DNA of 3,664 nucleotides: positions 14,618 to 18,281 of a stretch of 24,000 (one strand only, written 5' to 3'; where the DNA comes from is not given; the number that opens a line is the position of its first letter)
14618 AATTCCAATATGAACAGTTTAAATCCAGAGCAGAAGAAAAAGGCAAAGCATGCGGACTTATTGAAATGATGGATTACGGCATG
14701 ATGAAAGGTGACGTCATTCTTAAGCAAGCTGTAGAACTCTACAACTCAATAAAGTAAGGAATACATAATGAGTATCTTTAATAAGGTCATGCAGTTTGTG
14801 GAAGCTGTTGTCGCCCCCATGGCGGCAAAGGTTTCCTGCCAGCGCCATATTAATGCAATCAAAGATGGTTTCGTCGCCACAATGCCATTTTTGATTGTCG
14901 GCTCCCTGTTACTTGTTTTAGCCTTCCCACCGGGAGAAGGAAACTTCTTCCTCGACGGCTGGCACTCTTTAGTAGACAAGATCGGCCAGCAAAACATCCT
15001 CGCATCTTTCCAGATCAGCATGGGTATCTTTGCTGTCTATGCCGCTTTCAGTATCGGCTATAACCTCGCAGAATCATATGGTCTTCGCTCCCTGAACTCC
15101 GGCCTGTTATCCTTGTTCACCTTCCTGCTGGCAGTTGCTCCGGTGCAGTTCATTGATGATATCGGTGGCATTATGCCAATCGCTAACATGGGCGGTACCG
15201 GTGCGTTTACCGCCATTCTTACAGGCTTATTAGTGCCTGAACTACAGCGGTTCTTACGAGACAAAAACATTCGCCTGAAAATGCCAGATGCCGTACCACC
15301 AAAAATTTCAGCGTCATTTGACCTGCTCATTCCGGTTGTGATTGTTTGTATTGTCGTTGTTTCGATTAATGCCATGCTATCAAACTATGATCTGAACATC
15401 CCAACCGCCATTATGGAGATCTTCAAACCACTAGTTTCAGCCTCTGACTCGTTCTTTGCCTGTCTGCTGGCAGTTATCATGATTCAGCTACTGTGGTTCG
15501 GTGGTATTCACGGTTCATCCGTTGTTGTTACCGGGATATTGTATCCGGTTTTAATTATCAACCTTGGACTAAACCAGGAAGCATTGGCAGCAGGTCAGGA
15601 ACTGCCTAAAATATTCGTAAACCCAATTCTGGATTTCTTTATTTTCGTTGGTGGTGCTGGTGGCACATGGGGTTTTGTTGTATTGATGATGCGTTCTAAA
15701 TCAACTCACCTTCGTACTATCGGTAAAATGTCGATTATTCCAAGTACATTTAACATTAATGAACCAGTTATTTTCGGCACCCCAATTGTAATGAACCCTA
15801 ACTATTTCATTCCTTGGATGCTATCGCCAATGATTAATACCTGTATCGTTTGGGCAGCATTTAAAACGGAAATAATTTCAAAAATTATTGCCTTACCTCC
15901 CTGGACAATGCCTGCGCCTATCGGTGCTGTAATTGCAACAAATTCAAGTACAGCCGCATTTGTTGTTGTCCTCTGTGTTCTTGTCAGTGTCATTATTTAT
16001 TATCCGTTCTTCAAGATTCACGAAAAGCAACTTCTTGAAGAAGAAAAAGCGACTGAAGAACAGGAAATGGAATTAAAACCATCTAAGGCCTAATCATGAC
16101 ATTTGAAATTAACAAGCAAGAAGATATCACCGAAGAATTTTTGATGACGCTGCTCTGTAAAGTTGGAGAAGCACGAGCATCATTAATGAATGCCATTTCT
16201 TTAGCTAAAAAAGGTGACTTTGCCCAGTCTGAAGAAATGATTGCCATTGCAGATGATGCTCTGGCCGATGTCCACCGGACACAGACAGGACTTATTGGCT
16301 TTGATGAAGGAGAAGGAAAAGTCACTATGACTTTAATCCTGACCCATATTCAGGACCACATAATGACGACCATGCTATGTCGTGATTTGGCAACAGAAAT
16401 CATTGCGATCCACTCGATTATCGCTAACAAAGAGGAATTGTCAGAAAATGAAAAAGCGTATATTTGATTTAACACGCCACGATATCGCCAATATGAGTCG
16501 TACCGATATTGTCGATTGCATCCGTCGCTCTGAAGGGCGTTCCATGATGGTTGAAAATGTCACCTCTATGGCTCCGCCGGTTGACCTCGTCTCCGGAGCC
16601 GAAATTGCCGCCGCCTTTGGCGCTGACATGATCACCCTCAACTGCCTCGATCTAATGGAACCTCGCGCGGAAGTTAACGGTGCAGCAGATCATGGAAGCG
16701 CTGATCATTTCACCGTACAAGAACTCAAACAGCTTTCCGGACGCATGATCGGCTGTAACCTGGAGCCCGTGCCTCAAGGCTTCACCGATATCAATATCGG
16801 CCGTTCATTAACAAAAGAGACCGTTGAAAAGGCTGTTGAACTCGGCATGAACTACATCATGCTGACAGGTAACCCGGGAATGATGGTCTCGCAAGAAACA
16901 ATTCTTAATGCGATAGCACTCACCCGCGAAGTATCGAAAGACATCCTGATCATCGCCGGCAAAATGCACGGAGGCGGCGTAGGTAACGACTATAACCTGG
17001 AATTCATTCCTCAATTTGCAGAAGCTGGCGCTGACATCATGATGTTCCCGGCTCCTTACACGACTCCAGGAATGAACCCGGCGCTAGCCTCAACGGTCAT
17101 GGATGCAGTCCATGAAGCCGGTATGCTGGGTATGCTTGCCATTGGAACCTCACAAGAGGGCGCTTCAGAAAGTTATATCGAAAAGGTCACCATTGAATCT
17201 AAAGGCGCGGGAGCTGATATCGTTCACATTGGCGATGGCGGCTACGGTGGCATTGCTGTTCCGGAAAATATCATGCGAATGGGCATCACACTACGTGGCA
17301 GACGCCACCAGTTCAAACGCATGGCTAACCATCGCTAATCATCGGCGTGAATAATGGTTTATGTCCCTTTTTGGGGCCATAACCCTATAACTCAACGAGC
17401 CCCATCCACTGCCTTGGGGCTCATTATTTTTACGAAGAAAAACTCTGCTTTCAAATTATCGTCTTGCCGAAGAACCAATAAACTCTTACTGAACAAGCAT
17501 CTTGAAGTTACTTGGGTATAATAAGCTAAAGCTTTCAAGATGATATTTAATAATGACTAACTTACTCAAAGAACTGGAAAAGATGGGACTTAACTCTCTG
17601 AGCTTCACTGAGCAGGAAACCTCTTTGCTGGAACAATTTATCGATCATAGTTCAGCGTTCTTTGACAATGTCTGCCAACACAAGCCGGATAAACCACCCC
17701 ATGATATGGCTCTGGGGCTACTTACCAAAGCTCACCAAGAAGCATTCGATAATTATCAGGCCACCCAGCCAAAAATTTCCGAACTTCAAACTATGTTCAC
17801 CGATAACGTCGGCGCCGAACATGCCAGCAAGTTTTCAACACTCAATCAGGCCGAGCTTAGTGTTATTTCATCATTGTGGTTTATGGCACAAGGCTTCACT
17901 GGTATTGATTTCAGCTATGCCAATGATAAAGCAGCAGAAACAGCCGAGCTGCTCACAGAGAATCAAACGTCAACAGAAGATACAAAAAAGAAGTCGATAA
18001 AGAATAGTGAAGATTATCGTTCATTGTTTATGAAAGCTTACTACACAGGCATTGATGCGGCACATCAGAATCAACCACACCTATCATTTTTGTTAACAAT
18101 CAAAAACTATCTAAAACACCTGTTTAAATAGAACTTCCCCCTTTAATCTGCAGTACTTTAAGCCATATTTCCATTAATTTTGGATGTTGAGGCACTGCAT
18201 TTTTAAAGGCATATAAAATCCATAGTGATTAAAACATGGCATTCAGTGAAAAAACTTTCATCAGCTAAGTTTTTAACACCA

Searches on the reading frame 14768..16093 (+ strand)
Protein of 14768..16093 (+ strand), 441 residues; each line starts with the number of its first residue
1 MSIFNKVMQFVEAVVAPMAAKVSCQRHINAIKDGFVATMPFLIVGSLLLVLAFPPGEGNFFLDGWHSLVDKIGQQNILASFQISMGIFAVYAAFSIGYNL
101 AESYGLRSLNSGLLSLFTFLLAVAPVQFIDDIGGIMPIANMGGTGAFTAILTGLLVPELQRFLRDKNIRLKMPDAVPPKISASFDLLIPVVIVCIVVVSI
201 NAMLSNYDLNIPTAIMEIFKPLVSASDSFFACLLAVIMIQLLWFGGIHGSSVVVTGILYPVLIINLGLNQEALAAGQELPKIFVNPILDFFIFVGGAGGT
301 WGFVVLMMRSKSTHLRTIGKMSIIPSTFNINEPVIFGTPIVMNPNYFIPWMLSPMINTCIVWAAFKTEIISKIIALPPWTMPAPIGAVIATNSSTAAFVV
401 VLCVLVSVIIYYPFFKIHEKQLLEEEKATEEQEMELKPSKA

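Call 5: search_protein_families(library=pfam, proteins=[window:14768-16093:+])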
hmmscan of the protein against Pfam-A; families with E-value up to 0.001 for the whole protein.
window:14768-16093:+ (441 aa): 1 family
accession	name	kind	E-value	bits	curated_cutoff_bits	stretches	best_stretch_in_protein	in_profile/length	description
PF02378.23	PTS_EIIC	-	8.1e-48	163.6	30.7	1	33-354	2-319/319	Phosphotransferase system, EIIC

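Call 27: search_protein_families(library=ncbifam, proteins=[window:14768-16093:+], max_evalue=0.001)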
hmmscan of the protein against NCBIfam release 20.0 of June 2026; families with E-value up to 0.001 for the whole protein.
window:14768-16093:+ (441 aa): 5 families
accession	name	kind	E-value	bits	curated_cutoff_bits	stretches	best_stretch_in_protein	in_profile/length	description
TIGR00359.1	cello_pts_IIC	equivalog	2.7e-109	366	434.45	1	16-427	2-423/424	PTS cellobiose transporter subunit IIC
TIGR00410.1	lacE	subfamily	2.7e-109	366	236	1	16-427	2-423/424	PTS system, lactose/cellobiose family IIC component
TIGR00394.1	lac_pts_IIC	equivalog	5e-78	263.1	614.4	1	17-428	3-412/412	lactose-specific PTS transporter subunit EIIC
NF007157.0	PRK09592.1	equivalog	1.4e-77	261.4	503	1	5-431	5-449/451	PTS cellobiose transporter subunit IIC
NF007634.0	PRK10297.1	equivalog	5.3e-65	219.8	760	1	6-431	3-443/452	PTS N,N'-diacetylchitobiose transporter subunit IIC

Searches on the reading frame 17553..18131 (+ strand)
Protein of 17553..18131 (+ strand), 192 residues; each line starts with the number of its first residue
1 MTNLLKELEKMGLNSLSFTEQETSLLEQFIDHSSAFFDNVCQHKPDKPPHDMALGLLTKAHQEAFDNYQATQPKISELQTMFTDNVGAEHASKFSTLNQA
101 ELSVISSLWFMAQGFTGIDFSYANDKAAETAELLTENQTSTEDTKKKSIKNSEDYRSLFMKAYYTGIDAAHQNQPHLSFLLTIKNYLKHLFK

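Call 6: search_protein_families(library=pfam, proteins=[window:17553-18131:+])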
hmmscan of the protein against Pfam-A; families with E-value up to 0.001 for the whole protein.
window:17553-18131:+ (192 aa): 0 families

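Call 27: search_protein_families(library=ncbifam, proteins=[window:17553-18131:+], max_evalue=0.001)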
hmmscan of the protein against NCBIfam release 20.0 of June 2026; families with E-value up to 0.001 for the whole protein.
window:17553-18131:+ (192 aa): 0 families

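Call 52: search_protein_families(library=pfam, proteins=[window:17553-18131:+], max_evalue=1)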
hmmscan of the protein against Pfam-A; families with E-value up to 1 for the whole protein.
window:17553-18131:+ (192 aa): 2 families
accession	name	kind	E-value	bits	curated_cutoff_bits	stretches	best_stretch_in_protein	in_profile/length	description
PF23426.1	DUF7114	-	0.076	13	27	1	96-176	92-174/210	Family of unknown function (DUF7114)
PF15918.11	DUF4744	-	0.086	14.3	27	1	142-188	15-55/69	Family of unknown function (DUF4744)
